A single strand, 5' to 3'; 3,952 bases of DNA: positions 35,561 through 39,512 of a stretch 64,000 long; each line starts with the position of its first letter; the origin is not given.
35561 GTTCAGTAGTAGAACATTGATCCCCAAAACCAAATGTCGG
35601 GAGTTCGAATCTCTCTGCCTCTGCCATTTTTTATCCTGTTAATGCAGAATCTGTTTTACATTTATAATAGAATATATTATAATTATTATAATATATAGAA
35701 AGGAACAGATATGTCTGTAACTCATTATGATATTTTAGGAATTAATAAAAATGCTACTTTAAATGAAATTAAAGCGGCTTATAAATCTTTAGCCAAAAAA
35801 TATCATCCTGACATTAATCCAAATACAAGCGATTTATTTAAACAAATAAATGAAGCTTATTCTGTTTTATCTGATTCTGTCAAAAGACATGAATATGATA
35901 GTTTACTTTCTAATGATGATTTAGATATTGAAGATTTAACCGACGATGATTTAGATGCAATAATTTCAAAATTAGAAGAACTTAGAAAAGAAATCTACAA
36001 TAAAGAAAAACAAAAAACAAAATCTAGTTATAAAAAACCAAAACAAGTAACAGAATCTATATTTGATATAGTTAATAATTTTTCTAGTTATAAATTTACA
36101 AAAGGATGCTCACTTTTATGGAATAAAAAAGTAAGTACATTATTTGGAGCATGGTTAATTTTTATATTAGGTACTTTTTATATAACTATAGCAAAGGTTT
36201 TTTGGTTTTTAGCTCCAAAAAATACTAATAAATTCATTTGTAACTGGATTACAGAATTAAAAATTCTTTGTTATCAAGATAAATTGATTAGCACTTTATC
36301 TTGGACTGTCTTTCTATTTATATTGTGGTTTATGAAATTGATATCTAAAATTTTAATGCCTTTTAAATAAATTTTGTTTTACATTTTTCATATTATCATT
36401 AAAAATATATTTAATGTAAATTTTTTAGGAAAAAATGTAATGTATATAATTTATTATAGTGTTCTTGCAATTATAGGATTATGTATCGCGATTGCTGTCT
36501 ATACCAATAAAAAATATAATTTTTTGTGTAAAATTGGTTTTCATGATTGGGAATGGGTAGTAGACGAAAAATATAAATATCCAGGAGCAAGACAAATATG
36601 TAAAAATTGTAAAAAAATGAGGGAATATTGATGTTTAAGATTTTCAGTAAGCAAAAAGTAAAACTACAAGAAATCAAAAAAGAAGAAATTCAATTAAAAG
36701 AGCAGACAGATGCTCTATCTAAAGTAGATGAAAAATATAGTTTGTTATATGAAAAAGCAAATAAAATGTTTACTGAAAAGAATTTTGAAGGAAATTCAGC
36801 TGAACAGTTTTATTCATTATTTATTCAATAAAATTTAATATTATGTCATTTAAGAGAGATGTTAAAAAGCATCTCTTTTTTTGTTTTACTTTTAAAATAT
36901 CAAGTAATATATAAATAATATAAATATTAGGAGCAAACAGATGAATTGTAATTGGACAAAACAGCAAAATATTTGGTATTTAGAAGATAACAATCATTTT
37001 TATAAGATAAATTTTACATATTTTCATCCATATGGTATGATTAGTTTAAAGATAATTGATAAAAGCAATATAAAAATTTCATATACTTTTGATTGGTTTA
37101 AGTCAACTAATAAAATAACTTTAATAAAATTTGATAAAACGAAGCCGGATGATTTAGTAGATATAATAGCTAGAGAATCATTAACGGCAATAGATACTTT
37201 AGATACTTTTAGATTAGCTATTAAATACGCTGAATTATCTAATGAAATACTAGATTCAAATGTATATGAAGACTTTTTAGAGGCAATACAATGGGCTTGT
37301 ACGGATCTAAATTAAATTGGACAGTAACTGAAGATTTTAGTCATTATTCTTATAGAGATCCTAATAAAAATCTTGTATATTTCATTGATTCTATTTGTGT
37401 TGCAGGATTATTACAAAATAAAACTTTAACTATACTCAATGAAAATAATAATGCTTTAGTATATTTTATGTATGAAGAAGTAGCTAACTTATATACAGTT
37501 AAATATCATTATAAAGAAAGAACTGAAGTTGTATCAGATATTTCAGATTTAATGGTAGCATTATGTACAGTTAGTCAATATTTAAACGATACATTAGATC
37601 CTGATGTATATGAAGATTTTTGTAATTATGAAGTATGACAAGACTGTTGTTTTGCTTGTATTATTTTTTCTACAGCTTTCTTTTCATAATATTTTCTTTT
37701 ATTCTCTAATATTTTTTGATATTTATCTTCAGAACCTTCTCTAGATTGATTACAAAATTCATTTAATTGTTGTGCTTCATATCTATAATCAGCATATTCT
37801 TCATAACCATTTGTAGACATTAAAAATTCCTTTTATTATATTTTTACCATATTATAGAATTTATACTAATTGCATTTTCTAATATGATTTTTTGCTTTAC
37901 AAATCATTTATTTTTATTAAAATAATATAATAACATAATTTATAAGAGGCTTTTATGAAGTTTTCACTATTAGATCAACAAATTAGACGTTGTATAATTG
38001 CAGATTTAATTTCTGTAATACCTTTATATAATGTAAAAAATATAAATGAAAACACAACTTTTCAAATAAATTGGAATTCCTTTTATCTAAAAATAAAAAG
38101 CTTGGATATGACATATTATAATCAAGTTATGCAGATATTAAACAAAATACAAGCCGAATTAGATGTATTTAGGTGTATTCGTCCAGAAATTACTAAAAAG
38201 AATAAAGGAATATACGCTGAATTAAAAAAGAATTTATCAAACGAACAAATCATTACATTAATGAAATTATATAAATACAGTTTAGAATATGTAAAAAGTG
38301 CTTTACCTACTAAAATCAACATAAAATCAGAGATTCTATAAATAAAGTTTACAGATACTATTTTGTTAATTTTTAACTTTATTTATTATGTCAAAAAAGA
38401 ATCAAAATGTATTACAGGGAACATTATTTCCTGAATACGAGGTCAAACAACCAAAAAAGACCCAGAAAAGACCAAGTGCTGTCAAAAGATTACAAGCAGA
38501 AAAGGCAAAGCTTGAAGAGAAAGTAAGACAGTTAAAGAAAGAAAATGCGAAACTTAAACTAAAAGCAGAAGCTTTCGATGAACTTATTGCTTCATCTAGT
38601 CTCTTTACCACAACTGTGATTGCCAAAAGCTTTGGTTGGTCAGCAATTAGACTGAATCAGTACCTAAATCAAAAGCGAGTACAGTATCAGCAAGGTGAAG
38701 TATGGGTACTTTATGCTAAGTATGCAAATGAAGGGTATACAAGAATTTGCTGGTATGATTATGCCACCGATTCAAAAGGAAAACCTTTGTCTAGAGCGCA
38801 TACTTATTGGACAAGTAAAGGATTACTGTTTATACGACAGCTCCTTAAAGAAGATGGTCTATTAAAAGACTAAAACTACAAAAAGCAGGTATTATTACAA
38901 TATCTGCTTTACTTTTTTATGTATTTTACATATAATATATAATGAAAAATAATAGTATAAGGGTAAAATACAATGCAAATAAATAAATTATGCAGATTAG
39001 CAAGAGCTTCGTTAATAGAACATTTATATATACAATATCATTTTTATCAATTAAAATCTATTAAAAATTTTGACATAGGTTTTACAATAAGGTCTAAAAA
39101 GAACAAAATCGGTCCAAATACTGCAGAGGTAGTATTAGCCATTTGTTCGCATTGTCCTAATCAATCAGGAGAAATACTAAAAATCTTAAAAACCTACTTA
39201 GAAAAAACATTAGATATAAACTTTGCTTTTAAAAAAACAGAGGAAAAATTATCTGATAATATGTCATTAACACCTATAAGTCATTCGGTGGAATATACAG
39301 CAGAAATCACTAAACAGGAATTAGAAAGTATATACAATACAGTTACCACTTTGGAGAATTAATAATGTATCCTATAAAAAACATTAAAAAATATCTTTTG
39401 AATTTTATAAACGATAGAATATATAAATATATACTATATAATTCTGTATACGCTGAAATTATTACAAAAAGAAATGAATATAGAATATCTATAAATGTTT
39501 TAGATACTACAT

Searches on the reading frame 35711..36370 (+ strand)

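Call 16: search_protein_families(library=pfam, proteins=[window:35711-36370:+], max_evalue=0.01)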
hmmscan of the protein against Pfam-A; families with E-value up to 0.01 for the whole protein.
window:35711-36370:+ (219 aa): 3 families
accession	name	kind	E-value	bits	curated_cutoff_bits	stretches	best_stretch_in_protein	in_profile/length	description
PF00226.36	DnaJ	-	1.4e-23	83.2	27.8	1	4-63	1-63/63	DnaJ domain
PF20990.2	DUF2207_C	-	0.00026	21.2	33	1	16-207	27-188/247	Predicted membrane protein (DUF2207) C-terminal domain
PF04546.19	Sigma70_ner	-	0.0058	17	29.7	0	62-131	60-125/210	Sigma-70, non-essential region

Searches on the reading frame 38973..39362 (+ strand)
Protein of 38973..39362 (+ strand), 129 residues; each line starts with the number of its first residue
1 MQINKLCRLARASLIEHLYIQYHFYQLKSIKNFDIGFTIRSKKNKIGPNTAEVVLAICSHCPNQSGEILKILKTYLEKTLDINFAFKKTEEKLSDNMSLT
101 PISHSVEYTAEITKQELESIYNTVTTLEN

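Call 16: search_protein_families(library=pfam, proteins=[window:38973-39362:+], max_evalue=0.01)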
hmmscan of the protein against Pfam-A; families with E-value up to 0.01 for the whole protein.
window:38973-39362:+ (129 aa): 0 families

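Call 80: find_encoding_contigs(protein=window:38973-39362:+, flank=2500, max_places=10)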
Protein window:38973-39362:+ (129 aa): 10 contigs read that carry it; 5 places shown.
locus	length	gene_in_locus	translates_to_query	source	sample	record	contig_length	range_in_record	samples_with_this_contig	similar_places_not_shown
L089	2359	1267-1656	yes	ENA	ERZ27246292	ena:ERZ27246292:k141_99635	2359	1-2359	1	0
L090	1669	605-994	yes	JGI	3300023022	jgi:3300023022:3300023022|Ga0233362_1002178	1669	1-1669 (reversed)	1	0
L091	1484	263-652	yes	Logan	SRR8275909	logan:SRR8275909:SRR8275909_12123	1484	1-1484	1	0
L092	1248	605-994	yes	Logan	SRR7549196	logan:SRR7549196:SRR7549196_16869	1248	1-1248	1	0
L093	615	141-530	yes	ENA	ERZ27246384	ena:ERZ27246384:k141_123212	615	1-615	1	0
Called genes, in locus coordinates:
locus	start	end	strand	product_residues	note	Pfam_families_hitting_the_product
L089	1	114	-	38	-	?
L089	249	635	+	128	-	-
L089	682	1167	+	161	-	PF03374:ANT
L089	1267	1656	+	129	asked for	-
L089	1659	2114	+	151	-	-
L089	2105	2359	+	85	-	?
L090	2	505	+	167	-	?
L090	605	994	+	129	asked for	-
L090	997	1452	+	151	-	-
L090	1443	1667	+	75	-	?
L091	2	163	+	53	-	?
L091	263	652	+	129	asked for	-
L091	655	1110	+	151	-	-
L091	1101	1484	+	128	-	?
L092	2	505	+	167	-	?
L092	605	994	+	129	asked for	-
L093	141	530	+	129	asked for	-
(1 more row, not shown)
